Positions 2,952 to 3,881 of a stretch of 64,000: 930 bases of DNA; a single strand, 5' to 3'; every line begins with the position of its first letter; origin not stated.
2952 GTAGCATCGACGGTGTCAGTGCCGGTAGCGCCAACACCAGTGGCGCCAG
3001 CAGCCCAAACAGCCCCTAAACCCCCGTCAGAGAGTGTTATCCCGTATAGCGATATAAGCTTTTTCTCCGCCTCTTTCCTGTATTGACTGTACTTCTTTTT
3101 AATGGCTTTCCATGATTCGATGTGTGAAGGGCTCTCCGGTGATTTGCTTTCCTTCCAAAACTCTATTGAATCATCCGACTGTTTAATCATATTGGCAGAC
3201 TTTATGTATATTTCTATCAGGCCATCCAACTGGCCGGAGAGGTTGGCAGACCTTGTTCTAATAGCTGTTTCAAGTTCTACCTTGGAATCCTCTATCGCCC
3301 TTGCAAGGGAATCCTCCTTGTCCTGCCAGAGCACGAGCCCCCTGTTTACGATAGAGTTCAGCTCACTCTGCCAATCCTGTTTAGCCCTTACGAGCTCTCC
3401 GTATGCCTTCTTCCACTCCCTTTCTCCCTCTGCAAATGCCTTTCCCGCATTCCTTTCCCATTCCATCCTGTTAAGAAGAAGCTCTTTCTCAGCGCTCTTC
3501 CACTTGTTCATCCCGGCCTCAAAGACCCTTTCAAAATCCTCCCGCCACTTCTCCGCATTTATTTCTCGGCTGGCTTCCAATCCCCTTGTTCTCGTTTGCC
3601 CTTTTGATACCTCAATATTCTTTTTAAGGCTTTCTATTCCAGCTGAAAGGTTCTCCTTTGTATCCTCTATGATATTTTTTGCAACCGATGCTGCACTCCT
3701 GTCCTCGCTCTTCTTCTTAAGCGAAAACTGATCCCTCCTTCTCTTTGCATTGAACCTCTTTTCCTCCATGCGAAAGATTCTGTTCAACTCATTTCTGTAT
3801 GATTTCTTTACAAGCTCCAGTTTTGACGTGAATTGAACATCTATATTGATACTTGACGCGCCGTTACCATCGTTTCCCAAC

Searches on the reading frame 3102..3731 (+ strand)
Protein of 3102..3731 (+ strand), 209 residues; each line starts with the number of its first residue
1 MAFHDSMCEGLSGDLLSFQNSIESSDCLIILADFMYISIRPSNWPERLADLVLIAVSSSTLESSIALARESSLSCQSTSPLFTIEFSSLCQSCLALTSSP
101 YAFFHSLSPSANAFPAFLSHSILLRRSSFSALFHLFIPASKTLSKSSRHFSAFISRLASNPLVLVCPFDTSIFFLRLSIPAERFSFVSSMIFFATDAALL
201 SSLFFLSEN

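Call 68: search_protein_families(library=pfam, alignment_id=A4, max_evalue=1e-8)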
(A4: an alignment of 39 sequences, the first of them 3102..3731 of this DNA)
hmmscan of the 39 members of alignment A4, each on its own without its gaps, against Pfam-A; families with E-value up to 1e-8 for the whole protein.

A. member 1, window:3102-3731:+ (209 aa): 0 families

B. families by the number of members that match (of 39 scanned): 60 families (the first 25 are shown)
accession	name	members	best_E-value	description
PF00528.27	BPD_transp_1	3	4.6e-19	Binding-protein-dependent transport system inner membrane component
PF00873.25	ACR_tran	2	9.3e-186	AcrB/AcrD/AcrF family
PF13205.12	Big_5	2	7.3e-42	Bacterial Ig-like domain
PF01547.30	SBP_bac_1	2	2.5e-35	Bacterial extracellular solute-binding protein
PF07719.23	TPR_2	2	1.9e-20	Tetratricopeptide repeat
PF02355.23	SecD_SecF_C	2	1.3e-17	Protein export membrane protein SecD/SecF, C-terminal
PF14559.12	TPR_19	2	4.4e-17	Tetratricopeptide repeat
PF13432.12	TPR_16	2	3.4e-14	Tetratricopeptide repeat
PF00501.34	AMP-binding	1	1.1e-78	AMP-binding enzyme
PF14312.12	FG-GAP_2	1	4.9e-69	FG-GAP repeat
PF02421.24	FeoB_N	1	2.5e-60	Ferrous iron transport protein B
PF07670.19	Gate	1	7.5e-45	Nucleoside recognition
PF13416.11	SBP_bac_8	1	1e-38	Bacterial extracellular solute-binding protein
PF02321.23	OEP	1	2.6e-36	Outer membrane efflux protein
PF00005.33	ABC_tran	1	5.1e-36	ABC transporter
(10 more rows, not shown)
